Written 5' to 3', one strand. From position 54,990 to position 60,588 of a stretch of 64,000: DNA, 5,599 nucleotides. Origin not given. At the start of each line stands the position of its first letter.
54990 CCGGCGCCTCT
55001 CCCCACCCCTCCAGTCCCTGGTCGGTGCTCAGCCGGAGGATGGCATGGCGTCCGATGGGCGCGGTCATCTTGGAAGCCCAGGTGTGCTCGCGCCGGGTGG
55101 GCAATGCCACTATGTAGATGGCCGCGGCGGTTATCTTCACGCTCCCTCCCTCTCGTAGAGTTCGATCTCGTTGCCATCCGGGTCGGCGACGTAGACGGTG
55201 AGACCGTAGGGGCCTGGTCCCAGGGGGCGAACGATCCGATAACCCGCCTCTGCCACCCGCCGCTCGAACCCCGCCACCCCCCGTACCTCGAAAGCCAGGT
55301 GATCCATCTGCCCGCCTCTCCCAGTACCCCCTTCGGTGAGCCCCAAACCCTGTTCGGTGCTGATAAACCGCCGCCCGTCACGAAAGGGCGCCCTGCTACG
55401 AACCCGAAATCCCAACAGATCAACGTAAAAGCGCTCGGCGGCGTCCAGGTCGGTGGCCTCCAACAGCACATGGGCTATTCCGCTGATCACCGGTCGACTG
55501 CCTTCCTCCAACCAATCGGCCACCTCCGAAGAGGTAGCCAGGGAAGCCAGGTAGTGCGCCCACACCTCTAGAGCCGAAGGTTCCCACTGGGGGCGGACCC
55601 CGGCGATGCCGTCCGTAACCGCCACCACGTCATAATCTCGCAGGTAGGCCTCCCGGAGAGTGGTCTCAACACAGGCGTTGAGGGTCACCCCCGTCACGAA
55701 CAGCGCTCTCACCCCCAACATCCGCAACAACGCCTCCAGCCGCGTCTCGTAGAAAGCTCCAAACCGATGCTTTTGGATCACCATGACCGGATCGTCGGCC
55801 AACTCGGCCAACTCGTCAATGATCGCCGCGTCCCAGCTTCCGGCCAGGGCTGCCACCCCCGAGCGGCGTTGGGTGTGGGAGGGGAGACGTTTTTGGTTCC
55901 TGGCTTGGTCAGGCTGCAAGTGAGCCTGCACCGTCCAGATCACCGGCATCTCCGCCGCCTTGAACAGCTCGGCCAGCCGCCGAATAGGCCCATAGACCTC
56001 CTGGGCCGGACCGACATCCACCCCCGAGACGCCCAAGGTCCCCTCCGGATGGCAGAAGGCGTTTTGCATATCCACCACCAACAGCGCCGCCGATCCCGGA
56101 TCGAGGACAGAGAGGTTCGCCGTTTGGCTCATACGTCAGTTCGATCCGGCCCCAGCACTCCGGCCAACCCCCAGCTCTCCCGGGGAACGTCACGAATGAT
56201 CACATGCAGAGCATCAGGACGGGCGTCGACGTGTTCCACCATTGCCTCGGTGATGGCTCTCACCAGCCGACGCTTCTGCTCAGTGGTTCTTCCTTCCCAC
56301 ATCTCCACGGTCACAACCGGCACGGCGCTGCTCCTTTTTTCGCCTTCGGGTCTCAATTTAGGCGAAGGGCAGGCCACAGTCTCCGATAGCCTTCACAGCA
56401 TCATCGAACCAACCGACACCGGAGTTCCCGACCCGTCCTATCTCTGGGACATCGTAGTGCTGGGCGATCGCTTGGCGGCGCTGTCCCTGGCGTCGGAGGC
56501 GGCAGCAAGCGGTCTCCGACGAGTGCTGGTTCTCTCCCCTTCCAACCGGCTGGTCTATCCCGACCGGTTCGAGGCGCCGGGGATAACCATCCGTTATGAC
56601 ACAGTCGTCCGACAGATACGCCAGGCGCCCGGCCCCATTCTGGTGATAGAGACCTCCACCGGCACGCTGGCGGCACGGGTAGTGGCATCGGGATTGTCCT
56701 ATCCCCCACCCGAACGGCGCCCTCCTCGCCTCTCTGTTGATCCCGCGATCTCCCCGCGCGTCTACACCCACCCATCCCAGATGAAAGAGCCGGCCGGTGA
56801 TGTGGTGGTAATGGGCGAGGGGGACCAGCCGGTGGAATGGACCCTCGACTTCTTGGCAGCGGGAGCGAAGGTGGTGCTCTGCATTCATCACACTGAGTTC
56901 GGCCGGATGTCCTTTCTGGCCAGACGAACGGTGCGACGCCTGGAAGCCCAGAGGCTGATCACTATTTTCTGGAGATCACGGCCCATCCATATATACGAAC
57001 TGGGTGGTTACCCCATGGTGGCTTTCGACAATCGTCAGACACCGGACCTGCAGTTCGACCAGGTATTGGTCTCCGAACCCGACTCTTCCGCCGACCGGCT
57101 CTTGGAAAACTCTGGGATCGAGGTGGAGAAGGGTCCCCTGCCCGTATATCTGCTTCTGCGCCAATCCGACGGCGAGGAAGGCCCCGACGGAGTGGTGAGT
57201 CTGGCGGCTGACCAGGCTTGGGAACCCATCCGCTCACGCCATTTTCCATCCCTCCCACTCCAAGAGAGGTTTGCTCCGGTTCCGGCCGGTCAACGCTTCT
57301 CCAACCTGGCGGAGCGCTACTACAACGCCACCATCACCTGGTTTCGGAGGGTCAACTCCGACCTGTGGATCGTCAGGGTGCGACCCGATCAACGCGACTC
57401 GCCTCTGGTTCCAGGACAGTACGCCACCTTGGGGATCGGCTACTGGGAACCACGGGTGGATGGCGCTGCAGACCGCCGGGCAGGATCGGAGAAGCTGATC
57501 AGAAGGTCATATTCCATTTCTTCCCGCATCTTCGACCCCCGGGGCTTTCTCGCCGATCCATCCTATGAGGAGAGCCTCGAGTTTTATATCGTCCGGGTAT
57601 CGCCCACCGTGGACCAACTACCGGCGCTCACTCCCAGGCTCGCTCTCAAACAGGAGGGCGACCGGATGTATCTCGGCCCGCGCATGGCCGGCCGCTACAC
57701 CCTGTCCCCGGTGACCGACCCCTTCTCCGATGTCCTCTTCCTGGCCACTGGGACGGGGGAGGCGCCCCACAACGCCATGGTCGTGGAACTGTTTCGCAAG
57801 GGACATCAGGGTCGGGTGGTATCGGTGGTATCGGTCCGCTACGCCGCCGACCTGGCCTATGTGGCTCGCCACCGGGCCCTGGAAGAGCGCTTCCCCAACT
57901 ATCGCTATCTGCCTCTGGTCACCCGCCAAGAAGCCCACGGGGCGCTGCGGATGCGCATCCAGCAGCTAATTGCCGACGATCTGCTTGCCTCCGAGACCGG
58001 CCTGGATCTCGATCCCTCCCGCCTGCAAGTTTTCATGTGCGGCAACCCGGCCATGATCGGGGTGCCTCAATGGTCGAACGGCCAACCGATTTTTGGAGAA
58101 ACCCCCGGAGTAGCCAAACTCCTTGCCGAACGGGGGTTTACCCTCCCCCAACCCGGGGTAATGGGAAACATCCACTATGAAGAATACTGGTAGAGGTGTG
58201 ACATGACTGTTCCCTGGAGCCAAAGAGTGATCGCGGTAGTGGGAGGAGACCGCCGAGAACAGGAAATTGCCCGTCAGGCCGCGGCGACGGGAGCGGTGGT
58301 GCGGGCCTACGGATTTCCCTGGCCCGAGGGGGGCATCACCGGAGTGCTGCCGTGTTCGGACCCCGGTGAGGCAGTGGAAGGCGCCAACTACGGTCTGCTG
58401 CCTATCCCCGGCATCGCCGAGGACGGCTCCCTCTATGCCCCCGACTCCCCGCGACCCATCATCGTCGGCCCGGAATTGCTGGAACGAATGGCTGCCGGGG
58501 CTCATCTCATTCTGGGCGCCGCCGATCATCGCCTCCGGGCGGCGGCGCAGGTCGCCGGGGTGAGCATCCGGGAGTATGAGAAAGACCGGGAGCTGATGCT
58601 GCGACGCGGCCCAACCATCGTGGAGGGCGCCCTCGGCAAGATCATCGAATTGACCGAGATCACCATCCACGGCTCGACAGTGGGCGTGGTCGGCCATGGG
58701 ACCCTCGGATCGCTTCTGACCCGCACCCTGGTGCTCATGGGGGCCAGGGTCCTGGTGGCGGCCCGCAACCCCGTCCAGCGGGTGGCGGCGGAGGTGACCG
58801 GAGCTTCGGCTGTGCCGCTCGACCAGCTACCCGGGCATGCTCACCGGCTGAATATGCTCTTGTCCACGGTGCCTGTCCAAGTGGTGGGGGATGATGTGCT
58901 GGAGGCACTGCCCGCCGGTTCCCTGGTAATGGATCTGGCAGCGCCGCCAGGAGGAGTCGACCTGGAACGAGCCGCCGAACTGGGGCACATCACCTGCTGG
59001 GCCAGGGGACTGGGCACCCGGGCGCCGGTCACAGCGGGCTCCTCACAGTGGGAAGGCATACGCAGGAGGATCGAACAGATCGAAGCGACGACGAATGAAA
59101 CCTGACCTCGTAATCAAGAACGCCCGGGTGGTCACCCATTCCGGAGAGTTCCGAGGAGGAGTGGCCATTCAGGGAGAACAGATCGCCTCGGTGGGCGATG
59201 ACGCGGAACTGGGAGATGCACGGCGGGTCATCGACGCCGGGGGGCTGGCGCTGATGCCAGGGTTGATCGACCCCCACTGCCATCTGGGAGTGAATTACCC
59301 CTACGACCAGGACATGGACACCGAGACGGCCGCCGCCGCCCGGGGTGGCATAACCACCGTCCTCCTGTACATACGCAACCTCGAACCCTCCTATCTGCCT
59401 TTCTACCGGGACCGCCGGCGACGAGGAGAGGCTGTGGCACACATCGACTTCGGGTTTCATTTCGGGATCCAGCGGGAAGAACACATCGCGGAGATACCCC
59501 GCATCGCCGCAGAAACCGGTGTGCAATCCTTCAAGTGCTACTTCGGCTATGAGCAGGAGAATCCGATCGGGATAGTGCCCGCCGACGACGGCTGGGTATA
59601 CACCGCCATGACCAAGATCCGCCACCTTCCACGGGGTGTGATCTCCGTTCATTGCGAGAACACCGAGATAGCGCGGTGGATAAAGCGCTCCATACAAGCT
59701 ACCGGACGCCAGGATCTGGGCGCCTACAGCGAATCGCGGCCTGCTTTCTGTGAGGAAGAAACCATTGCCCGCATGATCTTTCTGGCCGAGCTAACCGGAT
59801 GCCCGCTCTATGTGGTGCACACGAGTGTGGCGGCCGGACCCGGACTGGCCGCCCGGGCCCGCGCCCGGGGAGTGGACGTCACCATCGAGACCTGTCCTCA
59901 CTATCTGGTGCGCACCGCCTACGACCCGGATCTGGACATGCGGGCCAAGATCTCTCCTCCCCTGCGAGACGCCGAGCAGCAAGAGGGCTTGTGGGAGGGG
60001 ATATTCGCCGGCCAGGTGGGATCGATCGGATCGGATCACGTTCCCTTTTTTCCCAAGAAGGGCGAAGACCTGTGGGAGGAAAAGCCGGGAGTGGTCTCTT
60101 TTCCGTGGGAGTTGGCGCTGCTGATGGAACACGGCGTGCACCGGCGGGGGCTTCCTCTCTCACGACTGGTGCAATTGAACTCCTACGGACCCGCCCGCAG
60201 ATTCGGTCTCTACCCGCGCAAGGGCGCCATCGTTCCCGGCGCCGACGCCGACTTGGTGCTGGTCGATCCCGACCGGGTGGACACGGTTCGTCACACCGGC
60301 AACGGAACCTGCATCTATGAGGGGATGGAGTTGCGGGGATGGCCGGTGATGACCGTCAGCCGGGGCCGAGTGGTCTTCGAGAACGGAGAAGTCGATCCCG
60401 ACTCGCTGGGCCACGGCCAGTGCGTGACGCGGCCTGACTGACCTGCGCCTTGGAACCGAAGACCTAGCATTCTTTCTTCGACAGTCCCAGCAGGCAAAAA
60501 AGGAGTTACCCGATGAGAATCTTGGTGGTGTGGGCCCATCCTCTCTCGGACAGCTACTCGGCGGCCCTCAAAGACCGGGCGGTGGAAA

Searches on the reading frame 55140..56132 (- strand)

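Call 26: search_protein_families(library=pfam, max_evalue=0.00001, proteins=[window:55140-56132:-])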
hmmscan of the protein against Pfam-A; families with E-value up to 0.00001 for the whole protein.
window:55140-56132:- (331 aa): 3 families
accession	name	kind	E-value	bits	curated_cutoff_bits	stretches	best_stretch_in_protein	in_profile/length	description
PF00857.26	Isochorismatase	-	1.5e-37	129.8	27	1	15-201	1-173/175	Isochorismatase domain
PF00903.31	Glyoxalase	-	2.6e-15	57.3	20.6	1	218-325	1-121/121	Glyoxalase/Bleomycin resistance protein/Dioxygenase superfamily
PF18029.7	Glyoxalase_6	-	3.6e-06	28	23.6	1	222-325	2-105/106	Glyoxalase-like domain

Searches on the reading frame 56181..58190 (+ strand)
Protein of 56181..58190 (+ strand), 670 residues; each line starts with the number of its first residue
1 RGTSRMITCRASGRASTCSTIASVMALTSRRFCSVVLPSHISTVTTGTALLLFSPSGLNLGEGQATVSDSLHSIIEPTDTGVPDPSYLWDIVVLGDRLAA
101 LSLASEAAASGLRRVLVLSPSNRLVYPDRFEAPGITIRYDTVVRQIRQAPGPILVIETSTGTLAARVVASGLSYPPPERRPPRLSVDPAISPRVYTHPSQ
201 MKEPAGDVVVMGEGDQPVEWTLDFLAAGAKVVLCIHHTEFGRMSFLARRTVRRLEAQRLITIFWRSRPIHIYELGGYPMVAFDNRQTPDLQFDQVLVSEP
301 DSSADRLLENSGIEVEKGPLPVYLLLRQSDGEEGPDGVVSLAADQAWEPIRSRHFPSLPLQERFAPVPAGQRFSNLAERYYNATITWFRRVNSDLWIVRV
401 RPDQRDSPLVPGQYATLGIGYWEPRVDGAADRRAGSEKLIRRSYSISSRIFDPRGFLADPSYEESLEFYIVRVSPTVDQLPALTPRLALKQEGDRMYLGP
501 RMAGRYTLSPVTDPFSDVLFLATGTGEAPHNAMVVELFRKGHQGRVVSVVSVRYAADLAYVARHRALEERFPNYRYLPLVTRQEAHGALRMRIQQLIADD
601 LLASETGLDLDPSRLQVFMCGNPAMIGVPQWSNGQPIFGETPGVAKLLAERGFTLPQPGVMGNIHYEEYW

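Call 26: search_protein_families(library=pfam, max_evalue=0.00001, proteins=[window:56181-58190:+])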
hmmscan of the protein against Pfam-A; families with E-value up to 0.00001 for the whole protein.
window:56181-58190:+ (670 aa): 1 family
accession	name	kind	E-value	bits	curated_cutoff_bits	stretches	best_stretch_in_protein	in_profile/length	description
PF00175.26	NAD_binding_1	-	1.3e-10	42.3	22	1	520-626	1-104/109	Oxidoreductase NAD-binding domain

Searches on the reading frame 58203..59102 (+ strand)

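Call 26: search_protein_families(library=pfam, max_evalue=0.00001, proteins=[window:58203-59102:+])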
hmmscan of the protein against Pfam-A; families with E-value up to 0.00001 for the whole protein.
window:58203-59102:+ (300 aa): 2 families
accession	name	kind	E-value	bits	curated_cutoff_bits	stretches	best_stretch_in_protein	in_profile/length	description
PF16924.11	DpaA_N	-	6.1e-21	75.2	29.2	1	10-125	2-115/116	Dipicolinate synthase subunit A N-terminal domain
PF02826.25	2-Hacid_dh_C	-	4.9e-07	29.7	25.1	1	152-220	31-99/178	D-isomer specific 2-hydroxyacid dehydrogenase, NAD binding domain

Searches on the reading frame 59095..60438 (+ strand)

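Call 26: search_protein_families(library=pfam, max_evalue=0.00001, proteins=[window:59095-60438:+])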
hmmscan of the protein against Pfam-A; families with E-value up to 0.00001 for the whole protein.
window:59095-60438:+ (448 aa): 2 families
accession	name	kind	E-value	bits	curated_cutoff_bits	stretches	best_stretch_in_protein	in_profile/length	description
PF01979.26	Amidohydro_1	-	1.2e-16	61.3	25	1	53-427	2-345/345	Amidohydrolase family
PF07969.17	Amidohydro_3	-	1.3e-15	58.3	29.7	2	351-428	405-472/472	Amidohydrolase family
